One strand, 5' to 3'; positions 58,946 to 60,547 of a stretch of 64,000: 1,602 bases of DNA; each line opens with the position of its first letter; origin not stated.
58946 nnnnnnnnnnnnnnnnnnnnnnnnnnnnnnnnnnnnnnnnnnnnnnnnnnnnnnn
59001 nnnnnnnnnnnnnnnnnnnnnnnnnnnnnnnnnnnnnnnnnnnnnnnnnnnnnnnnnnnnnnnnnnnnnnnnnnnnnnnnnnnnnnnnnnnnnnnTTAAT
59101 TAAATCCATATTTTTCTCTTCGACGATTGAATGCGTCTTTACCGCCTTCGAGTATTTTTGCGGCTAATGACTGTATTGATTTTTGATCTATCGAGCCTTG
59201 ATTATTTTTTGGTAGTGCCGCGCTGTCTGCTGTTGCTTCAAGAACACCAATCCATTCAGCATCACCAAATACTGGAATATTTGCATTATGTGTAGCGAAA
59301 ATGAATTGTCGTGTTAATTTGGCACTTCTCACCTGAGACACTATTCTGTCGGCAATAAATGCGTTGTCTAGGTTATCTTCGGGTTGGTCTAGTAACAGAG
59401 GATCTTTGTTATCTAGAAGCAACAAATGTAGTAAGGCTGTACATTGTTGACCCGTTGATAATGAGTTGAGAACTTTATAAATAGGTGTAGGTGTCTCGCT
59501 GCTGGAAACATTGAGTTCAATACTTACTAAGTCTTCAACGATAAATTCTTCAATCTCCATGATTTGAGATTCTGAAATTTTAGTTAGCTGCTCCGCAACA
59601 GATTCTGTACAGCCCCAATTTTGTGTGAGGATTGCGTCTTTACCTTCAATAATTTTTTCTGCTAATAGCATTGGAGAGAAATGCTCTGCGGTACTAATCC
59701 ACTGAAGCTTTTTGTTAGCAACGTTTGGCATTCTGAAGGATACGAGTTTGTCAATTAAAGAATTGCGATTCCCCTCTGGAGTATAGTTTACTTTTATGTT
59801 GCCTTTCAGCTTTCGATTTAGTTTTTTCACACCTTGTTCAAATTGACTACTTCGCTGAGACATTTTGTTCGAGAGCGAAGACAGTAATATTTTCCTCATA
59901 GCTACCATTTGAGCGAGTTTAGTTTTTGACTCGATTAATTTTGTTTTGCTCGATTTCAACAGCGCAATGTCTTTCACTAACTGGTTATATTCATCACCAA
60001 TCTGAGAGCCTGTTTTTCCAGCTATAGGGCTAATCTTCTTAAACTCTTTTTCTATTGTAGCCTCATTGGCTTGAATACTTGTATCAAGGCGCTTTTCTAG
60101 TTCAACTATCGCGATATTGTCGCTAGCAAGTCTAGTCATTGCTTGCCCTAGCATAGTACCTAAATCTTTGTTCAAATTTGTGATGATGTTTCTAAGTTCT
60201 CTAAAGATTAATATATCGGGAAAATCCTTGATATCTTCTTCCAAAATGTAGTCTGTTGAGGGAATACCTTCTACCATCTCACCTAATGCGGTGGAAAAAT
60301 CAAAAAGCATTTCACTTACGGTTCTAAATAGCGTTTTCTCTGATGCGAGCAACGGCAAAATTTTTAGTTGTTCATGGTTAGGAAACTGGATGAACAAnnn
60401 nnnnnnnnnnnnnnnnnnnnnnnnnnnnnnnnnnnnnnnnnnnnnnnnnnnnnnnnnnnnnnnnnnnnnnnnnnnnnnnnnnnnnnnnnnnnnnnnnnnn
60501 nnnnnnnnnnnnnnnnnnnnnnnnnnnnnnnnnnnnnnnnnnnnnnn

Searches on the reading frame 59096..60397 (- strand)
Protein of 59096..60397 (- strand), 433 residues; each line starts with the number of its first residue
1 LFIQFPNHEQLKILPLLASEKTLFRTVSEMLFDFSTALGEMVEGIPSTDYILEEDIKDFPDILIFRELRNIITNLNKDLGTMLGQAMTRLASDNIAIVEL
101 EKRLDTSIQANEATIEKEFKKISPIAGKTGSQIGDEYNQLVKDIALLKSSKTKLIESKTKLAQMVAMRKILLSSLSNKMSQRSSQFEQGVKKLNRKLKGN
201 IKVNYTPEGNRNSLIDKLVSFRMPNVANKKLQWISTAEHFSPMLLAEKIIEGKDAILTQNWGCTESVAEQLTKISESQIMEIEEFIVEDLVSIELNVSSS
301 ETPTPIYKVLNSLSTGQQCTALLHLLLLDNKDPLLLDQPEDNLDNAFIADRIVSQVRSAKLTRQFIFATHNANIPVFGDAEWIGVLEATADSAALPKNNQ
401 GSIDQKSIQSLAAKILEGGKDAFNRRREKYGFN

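Call 30: search_protein_families(library=pfam, proteins=[window:59096-60397:-], max_evalue=0.001)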
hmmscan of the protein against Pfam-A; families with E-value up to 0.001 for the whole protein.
window:59096-60397:- (433 aa): 1 family
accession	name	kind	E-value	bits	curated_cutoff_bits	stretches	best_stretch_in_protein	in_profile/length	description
PF13304.12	AAA_21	-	6.1e-06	26.9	27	1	277-374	203-302/304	AAA domain, putative AbiEii toxin, Type IV TA system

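Call 38: search_protein_families(library=ncbifam, proteins=[window:59096-60397:-], max_evalue=0.001)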
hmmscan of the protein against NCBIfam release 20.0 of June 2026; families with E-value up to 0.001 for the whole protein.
window:59096-60397:- (433 aa): 6 families
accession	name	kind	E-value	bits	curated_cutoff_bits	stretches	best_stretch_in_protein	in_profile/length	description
NF045780.1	TrlF_fam_ATP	equivalog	1.1e-76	259.3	350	1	9-431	506-944/944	TrlF family AAA-like ATPase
NF045781.1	Spaf1101_AAA_ATP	equivalog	4.9e-37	127.8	475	1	266-430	661-832/836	Spaf_1101 family AAA-like ATPase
NF042955.1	Ppl_antiphage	equivalog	3.3e-26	91.5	1000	1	266-427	725-879/882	anti-phage protein Ppl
NF000355.4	ribo_prot_ABC_F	equivalog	6.6e-06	25.2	380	1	266-370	68-172/499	ribosomal protection-like ABC-F family protein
NF000167.2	ABCF_Lsa_all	exception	0.00032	19.8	750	1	304-371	109-172/492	Lsa family ABC-F type ribosomal protection protein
NF000169.2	ABCF_Sal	exception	0.0005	18.8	725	1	273-371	97-186/542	Sal family ABC-F type ribosomal protection protein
